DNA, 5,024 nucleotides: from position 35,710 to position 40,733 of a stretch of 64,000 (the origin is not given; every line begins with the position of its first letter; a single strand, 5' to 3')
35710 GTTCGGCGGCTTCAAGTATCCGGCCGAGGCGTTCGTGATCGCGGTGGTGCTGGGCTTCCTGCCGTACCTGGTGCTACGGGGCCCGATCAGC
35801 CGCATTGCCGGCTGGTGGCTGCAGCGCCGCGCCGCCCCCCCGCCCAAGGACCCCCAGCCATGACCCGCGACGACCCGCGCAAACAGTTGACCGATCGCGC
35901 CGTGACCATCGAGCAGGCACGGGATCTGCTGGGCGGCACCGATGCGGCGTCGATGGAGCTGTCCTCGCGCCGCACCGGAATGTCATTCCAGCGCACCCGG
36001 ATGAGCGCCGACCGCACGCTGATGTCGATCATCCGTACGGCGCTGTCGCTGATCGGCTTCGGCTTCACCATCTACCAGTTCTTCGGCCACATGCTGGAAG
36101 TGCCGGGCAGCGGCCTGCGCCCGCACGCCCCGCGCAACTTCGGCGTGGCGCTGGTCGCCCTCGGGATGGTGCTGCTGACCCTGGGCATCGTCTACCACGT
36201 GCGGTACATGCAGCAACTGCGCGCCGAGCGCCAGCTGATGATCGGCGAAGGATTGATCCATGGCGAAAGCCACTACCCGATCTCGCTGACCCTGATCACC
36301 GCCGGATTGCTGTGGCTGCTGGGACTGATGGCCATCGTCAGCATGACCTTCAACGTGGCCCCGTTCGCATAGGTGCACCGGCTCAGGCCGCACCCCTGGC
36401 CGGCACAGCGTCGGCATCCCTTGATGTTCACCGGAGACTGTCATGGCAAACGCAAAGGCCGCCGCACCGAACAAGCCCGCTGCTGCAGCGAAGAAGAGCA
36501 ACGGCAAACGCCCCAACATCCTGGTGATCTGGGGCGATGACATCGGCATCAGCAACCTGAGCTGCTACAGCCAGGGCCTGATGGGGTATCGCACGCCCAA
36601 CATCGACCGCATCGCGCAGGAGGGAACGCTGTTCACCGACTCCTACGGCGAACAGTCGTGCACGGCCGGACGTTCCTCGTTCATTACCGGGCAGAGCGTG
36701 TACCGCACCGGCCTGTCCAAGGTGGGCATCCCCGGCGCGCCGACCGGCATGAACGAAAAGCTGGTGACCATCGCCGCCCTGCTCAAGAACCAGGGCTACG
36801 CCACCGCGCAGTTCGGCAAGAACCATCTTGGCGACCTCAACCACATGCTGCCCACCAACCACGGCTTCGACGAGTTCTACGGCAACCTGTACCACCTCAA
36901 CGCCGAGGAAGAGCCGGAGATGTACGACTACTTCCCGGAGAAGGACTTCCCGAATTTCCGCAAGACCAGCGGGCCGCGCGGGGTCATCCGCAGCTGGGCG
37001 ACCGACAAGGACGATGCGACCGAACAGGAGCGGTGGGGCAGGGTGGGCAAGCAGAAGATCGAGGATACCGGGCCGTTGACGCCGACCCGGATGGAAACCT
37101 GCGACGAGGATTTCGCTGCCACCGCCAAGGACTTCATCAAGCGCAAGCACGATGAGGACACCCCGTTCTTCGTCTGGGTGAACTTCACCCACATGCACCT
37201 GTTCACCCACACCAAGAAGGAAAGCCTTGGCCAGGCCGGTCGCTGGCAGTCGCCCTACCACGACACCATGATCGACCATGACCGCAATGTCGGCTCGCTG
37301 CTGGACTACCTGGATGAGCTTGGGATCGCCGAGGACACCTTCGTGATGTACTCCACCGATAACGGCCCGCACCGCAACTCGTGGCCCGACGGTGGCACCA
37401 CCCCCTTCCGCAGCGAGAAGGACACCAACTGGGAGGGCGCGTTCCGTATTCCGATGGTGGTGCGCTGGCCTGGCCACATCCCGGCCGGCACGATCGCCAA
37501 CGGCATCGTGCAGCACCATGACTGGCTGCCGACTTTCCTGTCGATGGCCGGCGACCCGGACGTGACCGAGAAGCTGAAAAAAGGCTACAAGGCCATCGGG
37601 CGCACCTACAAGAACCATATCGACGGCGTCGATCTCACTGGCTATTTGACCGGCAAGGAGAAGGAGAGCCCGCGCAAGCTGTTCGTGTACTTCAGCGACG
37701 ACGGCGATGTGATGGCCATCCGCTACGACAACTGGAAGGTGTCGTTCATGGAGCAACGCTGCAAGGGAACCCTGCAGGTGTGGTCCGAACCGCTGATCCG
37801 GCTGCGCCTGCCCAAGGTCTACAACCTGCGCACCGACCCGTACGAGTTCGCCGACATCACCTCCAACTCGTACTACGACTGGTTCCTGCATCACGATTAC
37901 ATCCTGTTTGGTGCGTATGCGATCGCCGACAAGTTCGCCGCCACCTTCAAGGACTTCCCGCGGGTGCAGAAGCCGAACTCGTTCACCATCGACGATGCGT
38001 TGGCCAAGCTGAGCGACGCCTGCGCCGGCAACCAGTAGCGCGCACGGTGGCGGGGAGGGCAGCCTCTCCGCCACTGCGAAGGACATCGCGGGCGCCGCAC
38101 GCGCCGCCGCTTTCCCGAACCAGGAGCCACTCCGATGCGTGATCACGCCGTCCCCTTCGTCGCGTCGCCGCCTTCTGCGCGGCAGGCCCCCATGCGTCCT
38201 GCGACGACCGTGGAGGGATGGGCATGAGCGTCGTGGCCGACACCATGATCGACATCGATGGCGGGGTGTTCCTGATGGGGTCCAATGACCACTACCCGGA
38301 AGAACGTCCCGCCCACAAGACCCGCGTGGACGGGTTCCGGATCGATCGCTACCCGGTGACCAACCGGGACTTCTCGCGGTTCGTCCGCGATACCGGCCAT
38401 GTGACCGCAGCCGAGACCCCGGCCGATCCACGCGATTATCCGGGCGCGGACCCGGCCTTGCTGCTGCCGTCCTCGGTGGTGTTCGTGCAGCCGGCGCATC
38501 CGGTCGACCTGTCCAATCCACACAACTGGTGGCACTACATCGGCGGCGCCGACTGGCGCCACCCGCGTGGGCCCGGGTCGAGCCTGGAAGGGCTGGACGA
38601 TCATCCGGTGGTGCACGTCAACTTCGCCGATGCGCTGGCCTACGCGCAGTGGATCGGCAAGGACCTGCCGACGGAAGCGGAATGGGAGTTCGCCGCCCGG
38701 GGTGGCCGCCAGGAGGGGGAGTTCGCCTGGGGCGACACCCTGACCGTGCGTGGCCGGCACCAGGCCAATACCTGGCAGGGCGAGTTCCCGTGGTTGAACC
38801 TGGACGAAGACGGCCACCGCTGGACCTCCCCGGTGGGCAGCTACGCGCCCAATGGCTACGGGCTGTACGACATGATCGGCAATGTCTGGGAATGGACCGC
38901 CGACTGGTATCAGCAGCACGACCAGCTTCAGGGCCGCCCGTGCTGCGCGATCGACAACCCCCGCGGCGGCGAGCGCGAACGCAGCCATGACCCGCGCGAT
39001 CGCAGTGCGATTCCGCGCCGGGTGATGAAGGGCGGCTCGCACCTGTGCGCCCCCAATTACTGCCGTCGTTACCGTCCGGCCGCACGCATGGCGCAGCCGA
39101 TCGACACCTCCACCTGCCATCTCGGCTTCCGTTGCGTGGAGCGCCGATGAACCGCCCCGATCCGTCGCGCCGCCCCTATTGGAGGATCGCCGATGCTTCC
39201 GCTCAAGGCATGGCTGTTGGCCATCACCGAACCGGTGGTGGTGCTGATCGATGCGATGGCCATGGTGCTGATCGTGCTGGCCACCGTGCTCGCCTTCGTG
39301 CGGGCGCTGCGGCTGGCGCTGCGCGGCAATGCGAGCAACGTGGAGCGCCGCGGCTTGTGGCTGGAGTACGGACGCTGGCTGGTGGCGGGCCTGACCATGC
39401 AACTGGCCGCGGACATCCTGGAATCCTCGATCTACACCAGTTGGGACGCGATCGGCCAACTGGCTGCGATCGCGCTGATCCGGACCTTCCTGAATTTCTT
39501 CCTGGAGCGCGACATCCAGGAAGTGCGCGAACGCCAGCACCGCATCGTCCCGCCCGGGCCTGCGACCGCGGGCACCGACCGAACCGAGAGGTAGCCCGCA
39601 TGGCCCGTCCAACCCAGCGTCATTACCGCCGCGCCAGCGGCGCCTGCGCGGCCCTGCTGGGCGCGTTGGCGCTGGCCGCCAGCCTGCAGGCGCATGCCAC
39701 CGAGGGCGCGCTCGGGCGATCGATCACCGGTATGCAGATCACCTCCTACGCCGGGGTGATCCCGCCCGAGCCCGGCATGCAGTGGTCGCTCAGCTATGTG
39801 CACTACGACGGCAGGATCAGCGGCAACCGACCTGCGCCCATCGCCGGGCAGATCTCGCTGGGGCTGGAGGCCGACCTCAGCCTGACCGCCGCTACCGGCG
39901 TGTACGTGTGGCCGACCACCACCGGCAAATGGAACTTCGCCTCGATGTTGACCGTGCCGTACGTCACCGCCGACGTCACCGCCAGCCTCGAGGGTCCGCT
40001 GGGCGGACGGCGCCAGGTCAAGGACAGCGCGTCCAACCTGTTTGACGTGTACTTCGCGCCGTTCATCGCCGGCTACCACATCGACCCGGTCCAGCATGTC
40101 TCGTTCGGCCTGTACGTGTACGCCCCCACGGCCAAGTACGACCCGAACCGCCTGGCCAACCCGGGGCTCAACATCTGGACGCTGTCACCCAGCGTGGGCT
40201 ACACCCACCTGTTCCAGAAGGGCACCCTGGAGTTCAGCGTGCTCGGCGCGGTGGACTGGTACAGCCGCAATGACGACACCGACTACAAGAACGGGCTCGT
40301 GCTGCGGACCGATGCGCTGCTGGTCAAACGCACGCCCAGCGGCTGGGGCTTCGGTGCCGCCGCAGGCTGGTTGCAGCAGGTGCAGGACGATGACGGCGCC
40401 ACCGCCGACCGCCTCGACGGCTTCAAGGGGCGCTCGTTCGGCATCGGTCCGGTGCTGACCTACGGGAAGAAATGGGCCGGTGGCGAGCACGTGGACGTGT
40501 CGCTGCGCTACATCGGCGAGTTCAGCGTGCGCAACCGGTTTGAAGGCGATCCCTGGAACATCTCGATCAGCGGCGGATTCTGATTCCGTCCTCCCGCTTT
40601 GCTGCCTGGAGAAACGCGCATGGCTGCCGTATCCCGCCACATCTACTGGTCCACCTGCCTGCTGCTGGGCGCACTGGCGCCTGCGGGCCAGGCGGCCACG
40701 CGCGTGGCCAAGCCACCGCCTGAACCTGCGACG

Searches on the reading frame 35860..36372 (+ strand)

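Call 96: search_protein_families(library=pfam, proteins=[window:35860-36372:+], max_evalue=0.01)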
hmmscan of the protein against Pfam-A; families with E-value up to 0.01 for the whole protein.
window:35860-36372:+ (170 aa): 1 family
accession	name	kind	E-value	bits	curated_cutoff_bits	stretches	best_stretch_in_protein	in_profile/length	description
PF02656.20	DUF202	-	8.1e-13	49.1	23.4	1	45-118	1-67/68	Domain of unknown function (DUF202)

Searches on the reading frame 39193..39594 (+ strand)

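Call 7: search_protein_families(library=pfam, proteins=[window:39193-39594:+], max_evalue=0.01)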
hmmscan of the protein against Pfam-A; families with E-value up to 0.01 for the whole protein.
window:39193-39594:+ (133 aa): 1 family
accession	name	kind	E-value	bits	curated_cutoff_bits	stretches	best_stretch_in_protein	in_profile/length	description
PF07784.16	DUF1622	-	3.1e-19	69.1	24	1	32-108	3-78/78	Protein of unknown function (DUF1622)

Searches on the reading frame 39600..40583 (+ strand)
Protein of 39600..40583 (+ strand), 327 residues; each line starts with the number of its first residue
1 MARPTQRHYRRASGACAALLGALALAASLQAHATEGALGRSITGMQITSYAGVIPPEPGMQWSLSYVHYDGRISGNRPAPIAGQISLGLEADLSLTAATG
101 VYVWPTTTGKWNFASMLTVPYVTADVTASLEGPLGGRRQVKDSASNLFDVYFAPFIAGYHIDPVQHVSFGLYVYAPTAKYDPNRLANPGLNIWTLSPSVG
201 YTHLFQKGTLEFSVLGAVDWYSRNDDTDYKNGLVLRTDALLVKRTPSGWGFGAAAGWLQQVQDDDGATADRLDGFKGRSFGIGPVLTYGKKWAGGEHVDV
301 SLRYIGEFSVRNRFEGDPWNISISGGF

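Call 6: search_protein_families(library=pfam, proteins=[window:39600-40583:+], max_evalue=0.01)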
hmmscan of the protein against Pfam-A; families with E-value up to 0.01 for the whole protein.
window:39600-40583:+ (327 aa): 1 family
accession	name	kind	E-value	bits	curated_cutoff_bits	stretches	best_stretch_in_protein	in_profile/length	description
PF13557.12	Phenol_MetA_deg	-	7.1e-48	164.2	22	1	76-317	2-236/242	Putative MetA-pathway of phenol degradation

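Call 12: search_protein_families(library=ncbifam, proteins=[window:39600-40583:+], max_evalue=0.1)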
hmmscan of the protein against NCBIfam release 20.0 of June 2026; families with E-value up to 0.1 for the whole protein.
window:39600-40583:+ (327 aa): 0 families

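Call 74: search_solved_structures(query=window:39600-40583:+, max_evalue=10, show_alignments=1)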
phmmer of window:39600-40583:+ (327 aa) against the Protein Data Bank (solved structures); distinct sequences matched with E-value up to 10: 1.
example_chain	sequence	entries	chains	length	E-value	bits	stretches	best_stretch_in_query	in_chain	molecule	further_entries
4rl8_A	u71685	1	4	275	0.01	18.2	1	169-227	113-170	Protein involved in meta-pathway of phenol degradation-like protein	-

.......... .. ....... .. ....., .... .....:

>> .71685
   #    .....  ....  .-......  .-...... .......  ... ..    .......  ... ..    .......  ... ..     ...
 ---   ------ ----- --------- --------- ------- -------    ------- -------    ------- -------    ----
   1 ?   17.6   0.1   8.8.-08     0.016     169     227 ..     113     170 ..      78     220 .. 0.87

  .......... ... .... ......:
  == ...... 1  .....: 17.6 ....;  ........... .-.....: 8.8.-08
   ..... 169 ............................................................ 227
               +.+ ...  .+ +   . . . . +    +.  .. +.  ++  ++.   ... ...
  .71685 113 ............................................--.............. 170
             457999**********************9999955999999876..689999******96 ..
